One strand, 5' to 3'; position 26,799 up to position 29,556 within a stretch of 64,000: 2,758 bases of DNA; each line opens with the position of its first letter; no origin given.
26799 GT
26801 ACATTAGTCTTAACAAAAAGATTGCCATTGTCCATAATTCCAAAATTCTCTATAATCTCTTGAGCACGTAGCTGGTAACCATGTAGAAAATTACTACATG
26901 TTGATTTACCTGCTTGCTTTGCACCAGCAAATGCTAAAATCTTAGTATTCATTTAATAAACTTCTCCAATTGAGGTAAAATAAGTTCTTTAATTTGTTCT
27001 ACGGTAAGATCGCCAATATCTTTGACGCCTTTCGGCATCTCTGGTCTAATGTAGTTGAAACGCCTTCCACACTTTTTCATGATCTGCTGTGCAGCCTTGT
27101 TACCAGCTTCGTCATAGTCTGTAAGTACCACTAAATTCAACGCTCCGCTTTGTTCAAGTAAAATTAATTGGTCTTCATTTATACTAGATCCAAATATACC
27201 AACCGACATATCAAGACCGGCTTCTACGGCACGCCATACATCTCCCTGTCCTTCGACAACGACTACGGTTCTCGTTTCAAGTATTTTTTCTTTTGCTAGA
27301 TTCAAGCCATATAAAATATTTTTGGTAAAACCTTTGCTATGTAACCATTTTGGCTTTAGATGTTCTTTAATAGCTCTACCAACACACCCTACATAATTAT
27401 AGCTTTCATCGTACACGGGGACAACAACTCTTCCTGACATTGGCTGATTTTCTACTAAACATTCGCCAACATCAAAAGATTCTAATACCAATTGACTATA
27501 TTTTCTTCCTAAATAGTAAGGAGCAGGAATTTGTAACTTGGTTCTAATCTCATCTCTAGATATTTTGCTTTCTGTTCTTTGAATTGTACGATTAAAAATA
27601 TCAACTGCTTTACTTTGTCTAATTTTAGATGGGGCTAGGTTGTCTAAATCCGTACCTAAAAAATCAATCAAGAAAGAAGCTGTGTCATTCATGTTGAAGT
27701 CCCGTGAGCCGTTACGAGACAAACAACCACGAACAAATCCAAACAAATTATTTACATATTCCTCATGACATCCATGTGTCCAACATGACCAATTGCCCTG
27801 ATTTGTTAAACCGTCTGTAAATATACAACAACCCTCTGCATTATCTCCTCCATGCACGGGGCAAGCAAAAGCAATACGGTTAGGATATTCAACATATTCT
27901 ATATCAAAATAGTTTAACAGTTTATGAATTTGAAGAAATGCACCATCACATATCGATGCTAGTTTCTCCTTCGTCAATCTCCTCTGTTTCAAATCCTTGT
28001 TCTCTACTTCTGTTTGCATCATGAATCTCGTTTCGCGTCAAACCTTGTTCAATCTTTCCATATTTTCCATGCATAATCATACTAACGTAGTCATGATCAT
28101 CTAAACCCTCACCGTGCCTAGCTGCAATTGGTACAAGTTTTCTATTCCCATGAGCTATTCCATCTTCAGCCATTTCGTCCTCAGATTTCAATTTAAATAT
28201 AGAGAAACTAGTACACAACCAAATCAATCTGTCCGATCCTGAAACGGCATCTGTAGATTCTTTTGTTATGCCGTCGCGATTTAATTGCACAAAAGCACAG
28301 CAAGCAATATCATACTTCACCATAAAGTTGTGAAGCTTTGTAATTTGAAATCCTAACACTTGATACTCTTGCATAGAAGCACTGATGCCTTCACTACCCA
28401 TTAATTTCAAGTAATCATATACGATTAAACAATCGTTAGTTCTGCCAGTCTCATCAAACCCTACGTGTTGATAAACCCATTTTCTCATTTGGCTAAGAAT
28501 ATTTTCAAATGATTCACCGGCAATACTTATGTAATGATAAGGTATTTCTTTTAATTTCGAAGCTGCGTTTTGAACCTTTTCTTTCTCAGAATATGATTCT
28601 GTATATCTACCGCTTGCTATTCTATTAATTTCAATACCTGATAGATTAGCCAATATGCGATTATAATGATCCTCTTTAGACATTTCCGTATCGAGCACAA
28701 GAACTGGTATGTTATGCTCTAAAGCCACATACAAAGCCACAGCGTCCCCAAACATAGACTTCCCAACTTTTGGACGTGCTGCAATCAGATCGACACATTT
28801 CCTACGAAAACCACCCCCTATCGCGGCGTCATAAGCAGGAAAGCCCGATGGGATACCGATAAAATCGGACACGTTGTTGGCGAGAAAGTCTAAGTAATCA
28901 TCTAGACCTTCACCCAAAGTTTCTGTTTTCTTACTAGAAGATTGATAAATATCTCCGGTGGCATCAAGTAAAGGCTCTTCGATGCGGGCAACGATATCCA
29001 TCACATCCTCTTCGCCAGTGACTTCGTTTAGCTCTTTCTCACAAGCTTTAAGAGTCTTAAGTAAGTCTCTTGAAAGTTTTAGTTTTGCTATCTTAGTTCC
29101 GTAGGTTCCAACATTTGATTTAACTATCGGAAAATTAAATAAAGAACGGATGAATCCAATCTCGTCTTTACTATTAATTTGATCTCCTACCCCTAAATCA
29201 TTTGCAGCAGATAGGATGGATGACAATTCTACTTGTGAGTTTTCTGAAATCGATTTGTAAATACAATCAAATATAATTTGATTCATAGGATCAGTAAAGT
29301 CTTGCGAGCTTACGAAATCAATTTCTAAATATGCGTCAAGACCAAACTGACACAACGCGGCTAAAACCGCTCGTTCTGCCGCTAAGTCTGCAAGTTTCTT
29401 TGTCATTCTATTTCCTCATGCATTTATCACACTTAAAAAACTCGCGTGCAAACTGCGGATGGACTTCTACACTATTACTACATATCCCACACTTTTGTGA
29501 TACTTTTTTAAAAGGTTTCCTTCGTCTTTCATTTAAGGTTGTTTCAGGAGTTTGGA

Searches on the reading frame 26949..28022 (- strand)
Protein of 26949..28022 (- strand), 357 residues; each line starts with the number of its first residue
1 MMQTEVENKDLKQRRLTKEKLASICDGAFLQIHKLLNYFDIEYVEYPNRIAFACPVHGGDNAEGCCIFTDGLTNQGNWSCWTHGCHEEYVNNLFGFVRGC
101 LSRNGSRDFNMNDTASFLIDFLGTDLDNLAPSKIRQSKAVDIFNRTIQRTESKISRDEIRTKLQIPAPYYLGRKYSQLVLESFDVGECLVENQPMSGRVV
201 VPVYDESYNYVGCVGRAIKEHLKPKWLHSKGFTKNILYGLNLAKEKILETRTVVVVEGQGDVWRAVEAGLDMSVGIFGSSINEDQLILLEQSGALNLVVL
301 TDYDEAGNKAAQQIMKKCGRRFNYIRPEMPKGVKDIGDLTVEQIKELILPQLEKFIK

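Call 71: search_protein_families(library=phrogs, proteins=[window:26949-28022:-], max_evalue=0.00001)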
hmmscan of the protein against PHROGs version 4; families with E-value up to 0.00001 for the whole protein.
window:26949-28022:- (357 aa): 4 families
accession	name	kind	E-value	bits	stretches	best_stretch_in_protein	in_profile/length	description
phrog_47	-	DNA, RNA and nucleotide metabolism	5.3e-37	128.8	1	15-348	25-330/947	DNA primase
phrog_6444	-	DNA, RNA and nucleotide metabolism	4.8e-21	76.2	1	196-319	201-327/577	DNA primase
phrog_239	-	DNA, RNA and nucleotide metabolism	2e-17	64.4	1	52-343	43-299/801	DNA primase/helicase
phrog_6088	-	DNA, RNA and nucleotide metabolism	7.4e-07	29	1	35-318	7-257/772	DNA primase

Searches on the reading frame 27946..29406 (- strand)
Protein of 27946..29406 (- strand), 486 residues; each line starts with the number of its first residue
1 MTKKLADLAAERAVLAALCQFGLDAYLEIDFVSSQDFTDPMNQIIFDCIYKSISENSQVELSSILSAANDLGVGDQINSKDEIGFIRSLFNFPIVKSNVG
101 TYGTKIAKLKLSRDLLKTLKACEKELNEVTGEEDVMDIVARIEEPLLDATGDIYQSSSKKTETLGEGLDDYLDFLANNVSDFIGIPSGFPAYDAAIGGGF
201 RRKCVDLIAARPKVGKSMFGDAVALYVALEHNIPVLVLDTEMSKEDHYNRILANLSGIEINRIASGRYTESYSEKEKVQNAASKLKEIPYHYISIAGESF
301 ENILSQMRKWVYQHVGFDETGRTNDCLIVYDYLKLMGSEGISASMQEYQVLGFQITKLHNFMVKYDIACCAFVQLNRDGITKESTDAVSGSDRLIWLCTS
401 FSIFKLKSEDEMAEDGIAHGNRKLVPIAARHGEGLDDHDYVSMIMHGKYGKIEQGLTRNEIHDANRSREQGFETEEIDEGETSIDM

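Call 13: search_protein_families(library=pfam, proteins=[window:27946-29406:-], max_evalue=0.01)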
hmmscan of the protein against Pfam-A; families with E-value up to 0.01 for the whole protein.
window:27946-29406:- (486 aa): 2 families
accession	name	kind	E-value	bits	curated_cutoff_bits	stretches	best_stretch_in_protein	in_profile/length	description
PF03796.21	DnaB_C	-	1.2e-21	77.7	27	1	184-380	1-183/255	DnaB-like helicase C terminal domain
PF00772.26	DnaB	-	1.2e-07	32.2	23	1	6-105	4-100/103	DnaB-like helicase N terminal domain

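Call 14: search_protein_families(library=phrogs, proteins=[window:27946-29406:-], max_evalue=0.001)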
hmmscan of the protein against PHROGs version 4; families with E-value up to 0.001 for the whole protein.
window:27946-29406:- (486 aa): 5 families
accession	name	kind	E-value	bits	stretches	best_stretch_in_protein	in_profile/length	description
phrog_19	-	DNA, RNA and nucleotide metabolism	7.6e-52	178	1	3-385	156-514/621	DnaB-like replicative helicase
phrog_239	-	DNA, RNA and nucleotide metabolism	1.2e-16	61.8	1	177-449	335-593/801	DNA primase/helicase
phrog_243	-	DNA, RNA and nucleotide metabolism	4.1e-15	56.5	1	189-379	22-195/273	DnaB-like replicative helicase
phrog_97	-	other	4.7e-08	33.7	1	183-269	48-140/506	UvsX-like recombinase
phrog_8337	-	DNA, RNA and nucleotide metabolism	4.3e-05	24.1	1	185-254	50-120/273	DNA repair protein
